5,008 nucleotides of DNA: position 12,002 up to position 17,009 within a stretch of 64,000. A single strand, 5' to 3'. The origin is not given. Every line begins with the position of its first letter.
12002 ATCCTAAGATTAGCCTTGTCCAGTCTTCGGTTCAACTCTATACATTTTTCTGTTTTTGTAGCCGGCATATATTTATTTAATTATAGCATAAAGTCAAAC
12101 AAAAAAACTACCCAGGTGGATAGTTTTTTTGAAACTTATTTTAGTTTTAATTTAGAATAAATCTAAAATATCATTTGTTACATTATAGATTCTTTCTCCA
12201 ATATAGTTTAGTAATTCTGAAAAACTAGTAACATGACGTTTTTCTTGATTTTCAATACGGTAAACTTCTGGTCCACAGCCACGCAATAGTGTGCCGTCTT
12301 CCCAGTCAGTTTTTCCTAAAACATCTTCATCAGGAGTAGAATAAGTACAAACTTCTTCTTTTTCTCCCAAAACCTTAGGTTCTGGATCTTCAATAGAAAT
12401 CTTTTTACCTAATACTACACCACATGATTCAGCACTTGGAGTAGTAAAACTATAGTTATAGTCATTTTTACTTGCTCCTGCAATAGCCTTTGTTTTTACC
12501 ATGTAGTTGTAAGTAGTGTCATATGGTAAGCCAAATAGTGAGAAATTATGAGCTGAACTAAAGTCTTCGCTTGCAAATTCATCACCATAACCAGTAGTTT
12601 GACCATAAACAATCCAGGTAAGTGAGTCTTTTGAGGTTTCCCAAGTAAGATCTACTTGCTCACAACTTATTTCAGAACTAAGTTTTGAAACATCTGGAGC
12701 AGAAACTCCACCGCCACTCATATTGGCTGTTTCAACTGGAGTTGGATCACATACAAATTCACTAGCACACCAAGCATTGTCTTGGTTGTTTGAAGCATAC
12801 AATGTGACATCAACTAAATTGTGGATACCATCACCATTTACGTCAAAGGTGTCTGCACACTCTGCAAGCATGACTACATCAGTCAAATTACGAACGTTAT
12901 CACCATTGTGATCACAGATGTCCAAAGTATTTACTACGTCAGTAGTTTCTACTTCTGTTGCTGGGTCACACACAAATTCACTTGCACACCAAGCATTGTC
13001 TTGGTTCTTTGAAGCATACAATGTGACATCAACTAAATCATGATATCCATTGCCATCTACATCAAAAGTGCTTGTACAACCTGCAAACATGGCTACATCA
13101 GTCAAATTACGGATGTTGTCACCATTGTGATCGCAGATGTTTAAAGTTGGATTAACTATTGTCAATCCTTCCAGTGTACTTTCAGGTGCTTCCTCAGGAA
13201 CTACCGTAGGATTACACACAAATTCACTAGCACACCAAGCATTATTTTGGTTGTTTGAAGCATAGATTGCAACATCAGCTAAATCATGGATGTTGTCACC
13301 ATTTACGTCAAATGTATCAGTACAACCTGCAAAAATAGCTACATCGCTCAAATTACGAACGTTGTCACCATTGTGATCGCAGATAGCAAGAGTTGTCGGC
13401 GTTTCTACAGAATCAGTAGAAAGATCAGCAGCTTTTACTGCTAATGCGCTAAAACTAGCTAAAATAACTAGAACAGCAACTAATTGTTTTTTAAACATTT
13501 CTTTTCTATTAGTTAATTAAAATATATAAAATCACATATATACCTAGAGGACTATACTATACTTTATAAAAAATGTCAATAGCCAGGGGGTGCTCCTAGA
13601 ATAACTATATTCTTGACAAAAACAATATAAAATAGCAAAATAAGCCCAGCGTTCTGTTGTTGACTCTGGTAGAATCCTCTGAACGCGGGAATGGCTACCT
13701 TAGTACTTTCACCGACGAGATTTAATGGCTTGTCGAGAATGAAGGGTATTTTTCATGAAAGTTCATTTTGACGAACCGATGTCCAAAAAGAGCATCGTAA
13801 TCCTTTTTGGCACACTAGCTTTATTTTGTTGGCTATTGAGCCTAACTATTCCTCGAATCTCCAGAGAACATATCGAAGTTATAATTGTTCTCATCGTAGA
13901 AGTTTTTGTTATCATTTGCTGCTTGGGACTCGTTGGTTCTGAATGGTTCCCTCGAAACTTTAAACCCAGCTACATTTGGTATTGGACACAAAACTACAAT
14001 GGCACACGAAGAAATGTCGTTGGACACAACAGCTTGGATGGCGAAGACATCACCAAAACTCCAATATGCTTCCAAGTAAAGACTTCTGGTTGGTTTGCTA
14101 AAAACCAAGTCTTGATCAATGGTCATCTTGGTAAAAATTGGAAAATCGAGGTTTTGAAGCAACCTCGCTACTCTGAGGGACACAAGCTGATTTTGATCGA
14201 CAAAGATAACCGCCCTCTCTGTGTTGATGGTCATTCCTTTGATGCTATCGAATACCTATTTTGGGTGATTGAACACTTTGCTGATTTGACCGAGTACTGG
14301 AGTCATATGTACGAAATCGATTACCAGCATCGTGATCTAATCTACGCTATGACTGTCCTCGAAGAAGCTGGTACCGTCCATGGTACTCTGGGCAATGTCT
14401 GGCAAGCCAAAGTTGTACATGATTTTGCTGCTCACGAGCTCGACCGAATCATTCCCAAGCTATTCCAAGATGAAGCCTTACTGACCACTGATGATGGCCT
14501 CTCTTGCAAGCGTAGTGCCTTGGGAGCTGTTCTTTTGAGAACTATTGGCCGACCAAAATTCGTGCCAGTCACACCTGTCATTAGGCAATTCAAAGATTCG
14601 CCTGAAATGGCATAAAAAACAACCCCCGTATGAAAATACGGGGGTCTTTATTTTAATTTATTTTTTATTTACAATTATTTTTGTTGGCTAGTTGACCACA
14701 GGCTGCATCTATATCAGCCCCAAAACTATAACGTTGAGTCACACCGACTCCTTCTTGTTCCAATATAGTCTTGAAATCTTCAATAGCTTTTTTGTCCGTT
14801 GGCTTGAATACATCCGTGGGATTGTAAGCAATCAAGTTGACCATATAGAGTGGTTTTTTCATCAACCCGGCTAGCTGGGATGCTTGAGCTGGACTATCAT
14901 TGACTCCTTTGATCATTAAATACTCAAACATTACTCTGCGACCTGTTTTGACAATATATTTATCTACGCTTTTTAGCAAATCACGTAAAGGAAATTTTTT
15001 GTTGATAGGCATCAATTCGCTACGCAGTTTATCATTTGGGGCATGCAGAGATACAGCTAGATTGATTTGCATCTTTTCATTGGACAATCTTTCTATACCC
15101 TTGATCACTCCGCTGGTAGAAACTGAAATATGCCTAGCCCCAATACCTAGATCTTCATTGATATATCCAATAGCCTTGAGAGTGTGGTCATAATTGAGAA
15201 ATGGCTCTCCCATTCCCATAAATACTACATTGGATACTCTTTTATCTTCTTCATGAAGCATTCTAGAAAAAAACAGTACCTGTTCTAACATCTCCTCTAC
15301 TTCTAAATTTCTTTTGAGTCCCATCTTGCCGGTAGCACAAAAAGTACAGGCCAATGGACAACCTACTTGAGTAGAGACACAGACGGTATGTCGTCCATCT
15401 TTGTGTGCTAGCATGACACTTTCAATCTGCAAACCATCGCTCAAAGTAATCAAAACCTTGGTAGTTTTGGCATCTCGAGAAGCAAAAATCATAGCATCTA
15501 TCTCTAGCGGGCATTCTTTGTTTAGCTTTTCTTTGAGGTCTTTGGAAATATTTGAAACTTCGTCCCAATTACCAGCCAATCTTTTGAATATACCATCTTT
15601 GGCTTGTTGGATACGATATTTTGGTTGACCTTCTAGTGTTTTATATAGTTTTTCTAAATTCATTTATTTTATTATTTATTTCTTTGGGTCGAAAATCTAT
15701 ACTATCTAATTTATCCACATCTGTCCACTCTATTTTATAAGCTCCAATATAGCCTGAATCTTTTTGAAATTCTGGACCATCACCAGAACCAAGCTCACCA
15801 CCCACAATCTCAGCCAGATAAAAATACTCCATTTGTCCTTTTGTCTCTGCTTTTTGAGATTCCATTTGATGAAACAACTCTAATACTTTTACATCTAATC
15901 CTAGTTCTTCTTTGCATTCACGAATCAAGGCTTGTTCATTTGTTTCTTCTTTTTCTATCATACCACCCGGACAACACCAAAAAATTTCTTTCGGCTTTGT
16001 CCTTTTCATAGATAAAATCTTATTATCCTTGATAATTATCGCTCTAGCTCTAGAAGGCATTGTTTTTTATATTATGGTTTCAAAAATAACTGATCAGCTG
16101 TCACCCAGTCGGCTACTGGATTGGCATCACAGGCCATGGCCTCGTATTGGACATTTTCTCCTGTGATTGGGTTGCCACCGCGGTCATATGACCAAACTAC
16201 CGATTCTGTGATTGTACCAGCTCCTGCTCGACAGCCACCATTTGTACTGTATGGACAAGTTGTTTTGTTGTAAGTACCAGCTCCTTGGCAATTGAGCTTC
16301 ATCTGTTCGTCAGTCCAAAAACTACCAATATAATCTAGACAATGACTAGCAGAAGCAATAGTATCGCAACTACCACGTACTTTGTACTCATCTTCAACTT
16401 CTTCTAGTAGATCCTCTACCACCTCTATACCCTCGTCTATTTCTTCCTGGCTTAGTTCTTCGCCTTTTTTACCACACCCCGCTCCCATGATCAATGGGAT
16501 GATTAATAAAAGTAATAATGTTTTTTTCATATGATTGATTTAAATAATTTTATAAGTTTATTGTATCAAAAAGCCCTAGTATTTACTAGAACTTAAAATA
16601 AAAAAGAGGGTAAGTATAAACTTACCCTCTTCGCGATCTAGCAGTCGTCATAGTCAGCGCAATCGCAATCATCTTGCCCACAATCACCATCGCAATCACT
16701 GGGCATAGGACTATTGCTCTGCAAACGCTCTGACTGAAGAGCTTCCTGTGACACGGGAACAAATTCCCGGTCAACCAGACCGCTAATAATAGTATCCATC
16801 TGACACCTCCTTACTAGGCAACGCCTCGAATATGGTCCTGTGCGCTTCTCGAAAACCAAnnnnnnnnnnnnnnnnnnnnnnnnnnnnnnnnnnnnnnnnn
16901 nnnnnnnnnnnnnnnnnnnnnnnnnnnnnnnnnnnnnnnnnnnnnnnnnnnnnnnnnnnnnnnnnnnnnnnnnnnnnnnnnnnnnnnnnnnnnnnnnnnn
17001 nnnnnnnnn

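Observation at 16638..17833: Horizontally acquired radical-SAM/SPASM maturase with a 53-aa Cys/Asp-rich precursor: ranthipeptide-like RiPP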

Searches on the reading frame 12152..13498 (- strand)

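Call 4: search_protein_families(library=pfam, proteins=[window:12152-13498:-], max_evalue=0.01)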
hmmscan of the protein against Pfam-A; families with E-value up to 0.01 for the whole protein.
window:12152-13498:- (448 aa): 1 family
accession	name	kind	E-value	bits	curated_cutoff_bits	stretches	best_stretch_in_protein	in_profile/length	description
PF24478.1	DCX2_DCDC1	-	0.0047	17.5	27.8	0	60-86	56-82/105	DCDC1, second doublecortin-like domain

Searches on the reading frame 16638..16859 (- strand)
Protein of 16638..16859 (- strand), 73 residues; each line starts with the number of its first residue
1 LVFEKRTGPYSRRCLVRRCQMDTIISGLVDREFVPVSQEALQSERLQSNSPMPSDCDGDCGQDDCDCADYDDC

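Call 4: search_protein_families(library=pfam, proteins=[window:16638-16859:-], max_evalue=0.01)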
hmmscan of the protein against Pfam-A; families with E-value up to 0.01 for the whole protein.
window:16638-16859:- (73 aa): 0 families

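Call 5: search_protein_families(library=ncbifam, proteins=[window:16638-16859:-], max_evalue=0.01)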
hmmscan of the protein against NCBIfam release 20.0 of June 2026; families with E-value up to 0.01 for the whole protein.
window:16638-16859:- (73 aa): 0 families

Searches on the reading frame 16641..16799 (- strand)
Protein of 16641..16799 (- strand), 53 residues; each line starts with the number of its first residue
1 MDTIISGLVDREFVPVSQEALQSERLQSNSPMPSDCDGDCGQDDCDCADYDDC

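Call 7: find_homologous_proteins(query=window:16641-16799:-, max_evalue=10)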
Query seq(53 aa) (53 aa): 1 proteins with E <= 10 among 1 candidates.
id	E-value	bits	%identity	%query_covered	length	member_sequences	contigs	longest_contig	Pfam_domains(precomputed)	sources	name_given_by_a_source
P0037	1.2e-27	112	100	100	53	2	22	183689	-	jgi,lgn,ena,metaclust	jgi:hypothetical protein|metaclust:\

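Call 11: find_encoding_contigs(protein=P0037, flank=5000, max_places=6)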
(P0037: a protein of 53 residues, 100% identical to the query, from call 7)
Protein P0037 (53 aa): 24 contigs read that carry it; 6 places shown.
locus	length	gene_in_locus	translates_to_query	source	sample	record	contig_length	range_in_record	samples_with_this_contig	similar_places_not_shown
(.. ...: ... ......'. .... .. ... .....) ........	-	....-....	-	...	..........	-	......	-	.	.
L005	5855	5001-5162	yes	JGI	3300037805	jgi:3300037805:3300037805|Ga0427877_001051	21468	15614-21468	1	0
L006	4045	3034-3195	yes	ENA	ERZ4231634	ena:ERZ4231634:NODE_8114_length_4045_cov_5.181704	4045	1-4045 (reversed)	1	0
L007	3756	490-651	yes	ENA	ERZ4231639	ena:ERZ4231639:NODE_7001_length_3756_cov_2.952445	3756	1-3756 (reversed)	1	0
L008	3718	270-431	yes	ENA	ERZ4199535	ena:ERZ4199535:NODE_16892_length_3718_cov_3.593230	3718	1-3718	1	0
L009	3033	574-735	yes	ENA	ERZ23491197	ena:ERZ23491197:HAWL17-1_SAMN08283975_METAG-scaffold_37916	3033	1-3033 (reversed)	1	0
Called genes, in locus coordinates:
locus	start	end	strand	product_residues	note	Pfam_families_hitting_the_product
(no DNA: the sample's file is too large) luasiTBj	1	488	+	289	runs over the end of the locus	PF01116:F_bP_aldolase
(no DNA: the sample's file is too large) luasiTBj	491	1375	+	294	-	PF25063:ARM_TT21_C (weak), PF13181:TPR_8 (faint), PF23914:TPR_CcmH_CycH (faint), PF00515:TPR_1 (faint), PF07719:TPR_2 (faint), PF13414:TPR_11 (faint), PF13424:TPR_12 (faint), PF14559:TPR_19 (weak), +3 more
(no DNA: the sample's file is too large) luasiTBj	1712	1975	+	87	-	PF01541:GIY-YIG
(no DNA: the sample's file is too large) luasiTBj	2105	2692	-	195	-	-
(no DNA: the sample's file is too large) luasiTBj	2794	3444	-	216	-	-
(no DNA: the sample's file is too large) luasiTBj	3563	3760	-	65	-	-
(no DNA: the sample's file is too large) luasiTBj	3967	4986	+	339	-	PF04055:Radical_SAM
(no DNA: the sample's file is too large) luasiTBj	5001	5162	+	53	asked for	-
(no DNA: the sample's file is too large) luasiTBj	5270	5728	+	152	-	-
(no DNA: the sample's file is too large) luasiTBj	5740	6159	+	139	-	PF00293:NUDIX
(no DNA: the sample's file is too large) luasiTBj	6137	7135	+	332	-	PF04055:Radical_SAM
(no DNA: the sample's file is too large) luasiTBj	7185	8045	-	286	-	-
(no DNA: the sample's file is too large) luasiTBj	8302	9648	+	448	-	-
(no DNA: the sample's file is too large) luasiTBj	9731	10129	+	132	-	-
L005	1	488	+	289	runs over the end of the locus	PF01116:F_bP_aldolase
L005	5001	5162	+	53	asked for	-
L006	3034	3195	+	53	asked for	-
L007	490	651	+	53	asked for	-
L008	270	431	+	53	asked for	-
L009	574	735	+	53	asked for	-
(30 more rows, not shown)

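Call 29: find_homologous_proteins(query=A2, max_evalue=0.01)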
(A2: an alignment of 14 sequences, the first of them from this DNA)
Query A2 (14 sequences) (53 aa, profile of the alignment): 35 proteins with E <= 0.01 among 1067 candidates.
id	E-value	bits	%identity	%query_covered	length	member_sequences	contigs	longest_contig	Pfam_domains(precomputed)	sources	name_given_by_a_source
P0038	3.2e-22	96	48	79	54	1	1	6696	-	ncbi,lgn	-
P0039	3.1e-21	93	45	79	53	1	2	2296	-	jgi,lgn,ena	-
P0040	3.1e-21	93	51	77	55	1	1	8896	-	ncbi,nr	ncbi:MAG: hypothetical protein NT026_00505 [Candidatus Staskawiczbacteria bacterium]|nr:hypothetical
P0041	8.3e-21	92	44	75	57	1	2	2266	-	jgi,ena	-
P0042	1.8e-20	91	57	89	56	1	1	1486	-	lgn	-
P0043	4.1e-20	89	50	91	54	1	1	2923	-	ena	-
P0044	7.0e-20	89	52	91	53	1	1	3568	-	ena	-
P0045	1.3e-19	88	40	79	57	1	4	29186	-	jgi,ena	-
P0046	1.8e-19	87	36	74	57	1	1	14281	-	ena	-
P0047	2.8e-19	87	55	79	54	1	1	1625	-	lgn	-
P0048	7.3e-19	85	62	79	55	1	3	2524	-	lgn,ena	-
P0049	8.3e-19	85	40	75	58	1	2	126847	-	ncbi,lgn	-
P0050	2.1e-18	84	60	75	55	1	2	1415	-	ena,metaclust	metaclust:\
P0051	4.1e-18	83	47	75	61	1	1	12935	-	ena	-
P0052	5.3e-18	83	60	91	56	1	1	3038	-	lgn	-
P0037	6.6e-18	82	100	100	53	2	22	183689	-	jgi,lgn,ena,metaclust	jgi:hypothetical protein|metaclust:\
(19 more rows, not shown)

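Call 30: search_protein_families(library=ncbifam, alignment_id=A2, max_evalue=10)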
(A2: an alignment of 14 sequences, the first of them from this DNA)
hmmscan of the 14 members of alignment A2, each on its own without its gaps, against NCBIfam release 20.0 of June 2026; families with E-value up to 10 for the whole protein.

A. member 1, seq(53 aa): 0 families

B. families by the number of members that match (of 14 scanned): 1 family
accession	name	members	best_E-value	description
NF002612.0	PRK02261.1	1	0.11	methylaspartate mutase subunit S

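Call 73: search_protein_families(library=pfam, alignment_id=A2, max_evalue=10)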
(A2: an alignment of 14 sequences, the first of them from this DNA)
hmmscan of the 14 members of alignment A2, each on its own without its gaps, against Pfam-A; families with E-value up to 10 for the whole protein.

A. member 1, seq(53 aa): 0 families

B. families by the number of members that match (of 14 scanned): 1 family
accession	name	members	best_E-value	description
PF05033.22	Pre-SET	1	0.024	Pre-SET motif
